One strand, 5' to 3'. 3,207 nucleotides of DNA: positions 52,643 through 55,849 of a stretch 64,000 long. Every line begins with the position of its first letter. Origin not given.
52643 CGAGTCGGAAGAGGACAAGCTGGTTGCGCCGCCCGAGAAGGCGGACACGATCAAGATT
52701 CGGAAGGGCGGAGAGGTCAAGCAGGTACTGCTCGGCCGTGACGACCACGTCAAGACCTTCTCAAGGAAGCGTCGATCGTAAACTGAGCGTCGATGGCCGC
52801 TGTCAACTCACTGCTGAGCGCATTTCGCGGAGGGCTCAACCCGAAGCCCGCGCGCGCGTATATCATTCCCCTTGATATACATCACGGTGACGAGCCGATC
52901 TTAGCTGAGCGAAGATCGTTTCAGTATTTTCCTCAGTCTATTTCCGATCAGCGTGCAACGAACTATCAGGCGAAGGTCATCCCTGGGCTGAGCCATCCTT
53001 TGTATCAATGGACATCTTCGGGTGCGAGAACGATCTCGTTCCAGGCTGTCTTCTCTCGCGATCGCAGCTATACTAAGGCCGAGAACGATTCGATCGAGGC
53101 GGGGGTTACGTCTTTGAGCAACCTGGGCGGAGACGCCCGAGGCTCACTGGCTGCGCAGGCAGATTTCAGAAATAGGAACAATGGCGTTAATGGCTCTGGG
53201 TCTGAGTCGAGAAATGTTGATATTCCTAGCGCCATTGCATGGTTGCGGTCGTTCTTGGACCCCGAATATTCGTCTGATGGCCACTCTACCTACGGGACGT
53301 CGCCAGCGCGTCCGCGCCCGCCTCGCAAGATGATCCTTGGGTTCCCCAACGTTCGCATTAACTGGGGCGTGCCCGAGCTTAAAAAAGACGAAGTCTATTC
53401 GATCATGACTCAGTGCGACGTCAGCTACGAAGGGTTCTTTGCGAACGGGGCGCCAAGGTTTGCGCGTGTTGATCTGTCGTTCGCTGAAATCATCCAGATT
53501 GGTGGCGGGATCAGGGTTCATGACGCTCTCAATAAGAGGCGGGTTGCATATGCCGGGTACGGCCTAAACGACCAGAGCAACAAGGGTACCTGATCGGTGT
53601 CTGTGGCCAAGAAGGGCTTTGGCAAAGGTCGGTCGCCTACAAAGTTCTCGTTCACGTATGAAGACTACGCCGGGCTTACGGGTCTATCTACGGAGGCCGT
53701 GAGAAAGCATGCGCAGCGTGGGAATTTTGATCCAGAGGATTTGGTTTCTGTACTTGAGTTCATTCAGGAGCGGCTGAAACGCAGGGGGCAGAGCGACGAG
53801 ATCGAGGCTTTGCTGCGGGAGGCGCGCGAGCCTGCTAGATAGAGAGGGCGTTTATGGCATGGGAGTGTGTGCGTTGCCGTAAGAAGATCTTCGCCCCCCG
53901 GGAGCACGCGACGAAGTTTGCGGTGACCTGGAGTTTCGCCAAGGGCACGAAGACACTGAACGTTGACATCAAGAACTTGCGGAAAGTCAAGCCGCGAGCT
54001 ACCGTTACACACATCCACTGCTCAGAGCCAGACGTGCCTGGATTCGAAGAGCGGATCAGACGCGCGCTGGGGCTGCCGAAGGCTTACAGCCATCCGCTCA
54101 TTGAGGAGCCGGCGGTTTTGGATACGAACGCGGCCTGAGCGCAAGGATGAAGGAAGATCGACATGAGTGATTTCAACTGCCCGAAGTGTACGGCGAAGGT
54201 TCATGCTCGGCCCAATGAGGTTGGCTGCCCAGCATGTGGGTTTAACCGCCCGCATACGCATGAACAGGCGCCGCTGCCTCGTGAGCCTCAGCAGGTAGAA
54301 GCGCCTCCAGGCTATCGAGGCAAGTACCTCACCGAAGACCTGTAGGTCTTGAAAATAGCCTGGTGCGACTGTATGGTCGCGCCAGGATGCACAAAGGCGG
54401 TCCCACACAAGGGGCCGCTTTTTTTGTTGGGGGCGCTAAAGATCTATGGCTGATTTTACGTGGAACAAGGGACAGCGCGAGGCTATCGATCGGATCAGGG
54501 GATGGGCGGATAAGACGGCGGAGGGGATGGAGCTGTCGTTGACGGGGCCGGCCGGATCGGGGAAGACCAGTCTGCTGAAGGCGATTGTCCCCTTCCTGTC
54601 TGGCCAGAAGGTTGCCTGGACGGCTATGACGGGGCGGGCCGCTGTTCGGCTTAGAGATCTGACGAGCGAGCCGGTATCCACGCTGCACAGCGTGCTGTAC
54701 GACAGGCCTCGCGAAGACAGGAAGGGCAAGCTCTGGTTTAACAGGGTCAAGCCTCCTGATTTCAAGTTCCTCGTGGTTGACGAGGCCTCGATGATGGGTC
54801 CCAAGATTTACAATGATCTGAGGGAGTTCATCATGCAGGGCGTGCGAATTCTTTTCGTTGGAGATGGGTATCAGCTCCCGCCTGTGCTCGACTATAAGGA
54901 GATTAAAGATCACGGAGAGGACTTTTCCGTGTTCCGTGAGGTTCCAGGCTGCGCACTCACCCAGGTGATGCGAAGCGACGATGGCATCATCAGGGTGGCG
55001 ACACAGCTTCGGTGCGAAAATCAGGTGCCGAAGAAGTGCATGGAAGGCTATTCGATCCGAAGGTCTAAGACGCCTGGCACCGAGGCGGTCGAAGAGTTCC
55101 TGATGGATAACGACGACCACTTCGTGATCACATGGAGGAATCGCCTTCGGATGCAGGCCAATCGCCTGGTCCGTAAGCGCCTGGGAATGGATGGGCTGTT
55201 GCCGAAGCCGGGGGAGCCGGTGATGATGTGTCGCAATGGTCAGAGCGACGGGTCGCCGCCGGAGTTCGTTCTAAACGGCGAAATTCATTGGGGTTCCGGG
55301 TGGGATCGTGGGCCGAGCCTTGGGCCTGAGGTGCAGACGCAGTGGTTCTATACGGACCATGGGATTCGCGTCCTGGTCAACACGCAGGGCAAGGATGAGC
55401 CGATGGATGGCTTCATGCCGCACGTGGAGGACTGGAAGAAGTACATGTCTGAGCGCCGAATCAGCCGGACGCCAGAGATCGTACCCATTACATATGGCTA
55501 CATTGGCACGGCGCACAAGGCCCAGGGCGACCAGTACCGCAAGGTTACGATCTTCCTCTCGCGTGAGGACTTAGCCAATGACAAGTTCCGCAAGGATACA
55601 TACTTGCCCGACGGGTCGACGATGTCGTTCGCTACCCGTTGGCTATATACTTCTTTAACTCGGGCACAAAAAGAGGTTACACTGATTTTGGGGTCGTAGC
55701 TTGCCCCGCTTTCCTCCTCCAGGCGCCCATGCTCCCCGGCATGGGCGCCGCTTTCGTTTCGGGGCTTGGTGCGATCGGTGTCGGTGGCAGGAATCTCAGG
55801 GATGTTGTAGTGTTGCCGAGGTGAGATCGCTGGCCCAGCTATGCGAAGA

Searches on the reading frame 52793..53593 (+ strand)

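Call 8: search_protein_families(library=phrogs, proteins=[window:52793-53593:+], max_evalue=0.001)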
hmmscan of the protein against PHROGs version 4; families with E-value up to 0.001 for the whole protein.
window:52793-53593:+ (266 aa): 0 families

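Call 58: search_protein_families(library=pfam, proteins=[window:52793-53593:+], max_evalue=0.05)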
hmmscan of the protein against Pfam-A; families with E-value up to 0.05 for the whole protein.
window:52793-53593:+ (266 aa): 2 families
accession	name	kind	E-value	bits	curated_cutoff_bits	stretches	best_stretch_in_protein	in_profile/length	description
PF19266.4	CIS_tube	-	1.8e-06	28.2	27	1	186-234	108-151/158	Contractile injection system tube protein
PF22835.1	TEX13B-like_middle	-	0.041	14.6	27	0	58-153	5-103/110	Testis-expressed protein 13B-like, middle domain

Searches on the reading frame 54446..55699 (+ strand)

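Call 8: search_protein_families(library=phrogs, proteins=[window:54446-55699:+], max_evalue=0.001)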
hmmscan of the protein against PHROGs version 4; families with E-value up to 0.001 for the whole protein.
window:54446-55699:+ (417 aa): 5 families
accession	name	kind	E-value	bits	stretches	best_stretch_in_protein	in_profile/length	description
phrog_325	-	DNA, RNA and nucleotide metabolism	1.4e-63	216.5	1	1-415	466-868/986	Dda-like helicase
phrog_4412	-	DNA, RNA and nucleotide metabolism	2.9e-32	112.8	1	32-201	350-514/743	exonuclease V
phrog_1967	-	DNA, RNA and nucleotide metabolism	4.6e-06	26.5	1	3-99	150-248/776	DNA helicase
phrog_168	-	DNA, RNA and nucleotide metabolism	5.5e-06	27.3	1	10-129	26-124/314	clamp loader of DNA polymerase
phrog_25411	-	unknown function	0.00076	19.2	0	105-162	353-410/627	-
